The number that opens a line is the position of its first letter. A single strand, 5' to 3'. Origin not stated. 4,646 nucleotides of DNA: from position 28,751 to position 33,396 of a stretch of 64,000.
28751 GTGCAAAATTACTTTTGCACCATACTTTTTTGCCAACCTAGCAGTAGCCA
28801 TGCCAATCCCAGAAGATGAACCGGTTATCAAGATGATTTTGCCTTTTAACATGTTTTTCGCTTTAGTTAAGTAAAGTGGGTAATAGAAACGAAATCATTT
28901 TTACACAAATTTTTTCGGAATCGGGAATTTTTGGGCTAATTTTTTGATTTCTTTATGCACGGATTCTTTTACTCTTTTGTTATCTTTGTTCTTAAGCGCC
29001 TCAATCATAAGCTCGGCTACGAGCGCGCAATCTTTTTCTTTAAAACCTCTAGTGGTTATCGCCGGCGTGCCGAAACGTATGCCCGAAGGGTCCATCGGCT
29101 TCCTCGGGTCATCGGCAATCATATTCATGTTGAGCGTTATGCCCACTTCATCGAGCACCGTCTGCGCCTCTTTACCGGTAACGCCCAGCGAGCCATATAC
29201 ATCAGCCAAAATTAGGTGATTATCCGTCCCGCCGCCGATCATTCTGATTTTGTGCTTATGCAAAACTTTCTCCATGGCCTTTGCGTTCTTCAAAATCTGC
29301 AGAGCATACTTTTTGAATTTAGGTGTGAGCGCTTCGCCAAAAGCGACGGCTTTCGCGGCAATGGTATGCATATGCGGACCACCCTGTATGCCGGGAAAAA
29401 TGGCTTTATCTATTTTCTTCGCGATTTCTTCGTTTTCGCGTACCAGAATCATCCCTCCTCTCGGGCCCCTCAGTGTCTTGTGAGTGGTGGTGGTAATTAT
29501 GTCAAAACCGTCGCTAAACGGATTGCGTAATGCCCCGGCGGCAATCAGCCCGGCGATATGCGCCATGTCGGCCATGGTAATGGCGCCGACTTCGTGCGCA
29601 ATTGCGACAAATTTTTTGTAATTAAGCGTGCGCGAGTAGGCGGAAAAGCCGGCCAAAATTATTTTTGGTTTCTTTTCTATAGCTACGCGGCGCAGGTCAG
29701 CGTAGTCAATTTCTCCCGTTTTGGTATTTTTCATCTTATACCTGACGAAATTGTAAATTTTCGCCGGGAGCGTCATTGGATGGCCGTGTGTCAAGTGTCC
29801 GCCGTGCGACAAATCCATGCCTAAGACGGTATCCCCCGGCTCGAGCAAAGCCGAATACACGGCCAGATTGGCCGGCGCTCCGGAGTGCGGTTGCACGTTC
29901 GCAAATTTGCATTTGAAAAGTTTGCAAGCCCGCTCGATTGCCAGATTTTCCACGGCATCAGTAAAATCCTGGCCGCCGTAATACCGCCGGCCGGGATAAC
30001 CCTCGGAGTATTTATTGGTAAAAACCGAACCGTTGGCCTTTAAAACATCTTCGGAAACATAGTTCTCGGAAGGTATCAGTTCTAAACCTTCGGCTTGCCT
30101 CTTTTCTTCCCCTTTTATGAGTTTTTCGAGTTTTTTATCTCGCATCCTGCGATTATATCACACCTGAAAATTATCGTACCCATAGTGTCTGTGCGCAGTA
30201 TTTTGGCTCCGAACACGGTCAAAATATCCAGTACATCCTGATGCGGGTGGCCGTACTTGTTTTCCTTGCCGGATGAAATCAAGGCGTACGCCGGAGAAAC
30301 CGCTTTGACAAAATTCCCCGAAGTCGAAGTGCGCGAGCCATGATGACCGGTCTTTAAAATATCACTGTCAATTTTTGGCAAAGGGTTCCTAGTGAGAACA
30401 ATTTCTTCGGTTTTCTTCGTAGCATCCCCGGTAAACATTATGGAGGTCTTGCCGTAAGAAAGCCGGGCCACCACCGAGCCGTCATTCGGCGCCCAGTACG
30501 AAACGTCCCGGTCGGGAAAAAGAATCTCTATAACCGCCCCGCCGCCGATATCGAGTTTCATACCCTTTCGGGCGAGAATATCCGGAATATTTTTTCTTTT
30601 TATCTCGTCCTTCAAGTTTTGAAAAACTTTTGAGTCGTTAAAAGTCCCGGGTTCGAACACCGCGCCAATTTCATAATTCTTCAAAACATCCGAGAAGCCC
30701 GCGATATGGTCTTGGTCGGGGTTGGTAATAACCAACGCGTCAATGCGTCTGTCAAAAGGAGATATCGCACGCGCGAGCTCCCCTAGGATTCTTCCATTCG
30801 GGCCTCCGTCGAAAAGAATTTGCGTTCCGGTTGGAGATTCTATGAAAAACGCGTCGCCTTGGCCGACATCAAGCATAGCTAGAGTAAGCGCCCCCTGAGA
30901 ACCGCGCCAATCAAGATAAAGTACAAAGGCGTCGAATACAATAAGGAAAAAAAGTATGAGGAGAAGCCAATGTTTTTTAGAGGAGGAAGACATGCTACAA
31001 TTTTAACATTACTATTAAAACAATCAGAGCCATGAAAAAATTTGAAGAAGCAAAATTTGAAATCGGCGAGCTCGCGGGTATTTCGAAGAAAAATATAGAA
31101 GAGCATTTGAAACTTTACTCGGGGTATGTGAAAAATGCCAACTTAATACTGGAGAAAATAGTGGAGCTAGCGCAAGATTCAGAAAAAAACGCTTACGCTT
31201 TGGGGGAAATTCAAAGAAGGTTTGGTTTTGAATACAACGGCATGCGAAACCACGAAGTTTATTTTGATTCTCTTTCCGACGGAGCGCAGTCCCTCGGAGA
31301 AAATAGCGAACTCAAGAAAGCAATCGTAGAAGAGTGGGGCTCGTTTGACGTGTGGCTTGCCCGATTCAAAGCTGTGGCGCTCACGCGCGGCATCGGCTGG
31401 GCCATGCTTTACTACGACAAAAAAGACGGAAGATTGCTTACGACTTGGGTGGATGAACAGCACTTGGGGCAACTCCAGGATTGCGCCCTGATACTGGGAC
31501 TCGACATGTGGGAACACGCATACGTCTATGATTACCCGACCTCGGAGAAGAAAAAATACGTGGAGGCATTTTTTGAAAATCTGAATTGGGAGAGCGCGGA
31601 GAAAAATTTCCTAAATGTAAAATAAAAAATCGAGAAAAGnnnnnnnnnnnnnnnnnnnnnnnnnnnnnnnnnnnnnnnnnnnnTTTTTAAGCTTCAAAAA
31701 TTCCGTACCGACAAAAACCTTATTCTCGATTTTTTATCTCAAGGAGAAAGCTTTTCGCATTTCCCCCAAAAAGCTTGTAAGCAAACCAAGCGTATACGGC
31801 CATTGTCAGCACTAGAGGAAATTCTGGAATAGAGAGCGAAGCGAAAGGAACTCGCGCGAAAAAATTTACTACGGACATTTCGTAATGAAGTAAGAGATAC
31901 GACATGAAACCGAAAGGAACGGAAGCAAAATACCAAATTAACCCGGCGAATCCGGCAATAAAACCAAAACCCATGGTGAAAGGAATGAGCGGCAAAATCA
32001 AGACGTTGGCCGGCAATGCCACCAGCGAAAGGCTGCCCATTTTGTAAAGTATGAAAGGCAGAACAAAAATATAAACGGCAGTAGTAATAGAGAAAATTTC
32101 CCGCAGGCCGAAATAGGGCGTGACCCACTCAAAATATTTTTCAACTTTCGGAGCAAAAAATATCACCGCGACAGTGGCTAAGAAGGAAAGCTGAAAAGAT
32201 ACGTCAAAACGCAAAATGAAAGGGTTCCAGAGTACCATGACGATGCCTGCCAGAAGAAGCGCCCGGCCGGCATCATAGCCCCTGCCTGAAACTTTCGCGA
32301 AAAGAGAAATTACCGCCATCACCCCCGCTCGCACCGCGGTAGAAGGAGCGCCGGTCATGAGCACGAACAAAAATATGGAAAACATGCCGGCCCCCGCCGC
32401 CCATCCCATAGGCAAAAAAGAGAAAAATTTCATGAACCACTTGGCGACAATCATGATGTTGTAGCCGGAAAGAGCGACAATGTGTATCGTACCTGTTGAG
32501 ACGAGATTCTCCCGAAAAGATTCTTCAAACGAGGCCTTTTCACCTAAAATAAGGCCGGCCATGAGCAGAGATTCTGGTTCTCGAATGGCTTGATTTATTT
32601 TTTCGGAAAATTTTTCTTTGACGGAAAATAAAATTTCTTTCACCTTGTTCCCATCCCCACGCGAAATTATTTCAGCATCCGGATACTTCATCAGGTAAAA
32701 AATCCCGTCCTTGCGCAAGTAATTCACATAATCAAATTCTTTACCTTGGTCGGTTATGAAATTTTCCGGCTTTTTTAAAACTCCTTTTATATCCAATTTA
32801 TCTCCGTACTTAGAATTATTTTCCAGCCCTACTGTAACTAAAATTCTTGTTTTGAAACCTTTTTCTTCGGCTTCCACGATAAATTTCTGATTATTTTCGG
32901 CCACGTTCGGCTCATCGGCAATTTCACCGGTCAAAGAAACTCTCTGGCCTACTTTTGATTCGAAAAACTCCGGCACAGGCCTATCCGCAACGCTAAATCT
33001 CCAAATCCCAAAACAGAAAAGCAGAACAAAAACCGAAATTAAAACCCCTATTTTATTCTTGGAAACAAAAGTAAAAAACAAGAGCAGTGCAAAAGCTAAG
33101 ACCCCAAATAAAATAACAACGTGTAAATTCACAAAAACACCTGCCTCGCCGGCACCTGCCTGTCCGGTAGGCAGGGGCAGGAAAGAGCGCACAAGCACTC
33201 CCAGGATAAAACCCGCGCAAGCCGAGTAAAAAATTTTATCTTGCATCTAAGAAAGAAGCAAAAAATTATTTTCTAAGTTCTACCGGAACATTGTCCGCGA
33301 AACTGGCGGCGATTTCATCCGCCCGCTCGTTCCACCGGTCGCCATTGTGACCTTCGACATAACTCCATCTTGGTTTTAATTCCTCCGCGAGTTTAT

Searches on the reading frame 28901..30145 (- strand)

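Call 51: search_protein_families(library=pfam, proteins=[window:28901-30145:-], max_evalue=0.00001)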
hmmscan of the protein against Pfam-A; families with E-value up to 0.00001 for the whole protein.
window:28901-30145:- (414 aa): 2 families
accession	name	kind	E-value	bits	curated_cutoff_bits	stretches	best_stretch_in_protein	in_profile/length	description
PF00464.25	SHMT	-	3.4e-153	510.4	27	1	2-379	4-398/399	Serine hydroxymethyltransferase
PF00155.27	Aminotran_1_2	-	1e-08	35.2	19.7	1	55-304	37-299/361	Aminotransferase class I and II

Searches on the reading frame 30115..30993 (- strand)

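Call 51: search_protein_families(library=pfam, proteins=[window:30115-30993:-], max_evalue=0.00001)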
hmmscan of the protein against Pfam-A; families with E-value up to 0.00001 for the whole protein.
window:30115-30993:- (292 aa): 1 family
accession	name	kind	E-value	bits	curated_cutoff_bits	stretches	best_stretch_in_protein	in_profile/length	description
PF00753.33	Lactamase_B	-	1.5e-14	54.8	22.7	1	42-242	2-195/196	Metallo-beta-lactamase superfamily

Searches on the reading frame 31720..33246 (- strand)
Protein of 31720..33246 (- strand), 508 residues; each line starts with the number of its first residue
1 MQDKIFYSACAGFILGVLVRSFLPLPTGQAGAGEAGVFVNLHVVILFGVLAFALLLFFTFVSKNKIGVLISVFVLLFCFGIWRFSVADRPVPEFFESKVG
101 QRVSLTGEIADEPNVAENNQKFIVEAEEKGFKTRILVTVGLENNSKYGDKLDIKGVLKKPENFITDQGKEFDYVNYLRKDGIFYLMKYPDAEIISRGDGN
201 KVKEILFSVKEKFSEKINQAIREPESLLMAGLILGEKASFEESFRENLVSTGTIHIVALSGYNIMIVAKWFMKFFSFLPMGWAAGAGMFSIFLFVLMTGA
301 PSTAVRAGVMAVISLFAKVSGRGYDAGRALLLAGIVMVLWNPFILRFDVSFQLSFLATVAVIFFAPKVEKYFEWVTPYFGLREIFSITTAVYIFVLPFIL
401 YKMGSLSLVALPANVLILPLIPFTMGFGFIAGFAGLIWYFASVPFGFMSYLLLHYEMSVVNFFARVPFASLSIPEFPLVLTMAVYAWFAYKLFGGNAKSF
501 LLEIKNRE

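Call 12: search_protein_families(library=pfam, proteins=[window:31720-33246:-], max_evalue=0.00001)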
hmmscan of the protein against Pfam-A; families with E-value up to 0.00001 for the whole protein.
window:31720-33246:- (508 aa): 2 families
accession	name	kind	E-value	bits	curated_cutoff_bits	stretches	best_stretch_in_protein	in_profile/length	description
PF03772.21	Competence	-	3.8e-45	154.8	23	1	232-492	1-264/270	Competence protein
PF13567.11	DUF4131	-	3.7e-21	76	31.6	1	41-193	5-164/165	Domain of unknown function (DUF4131)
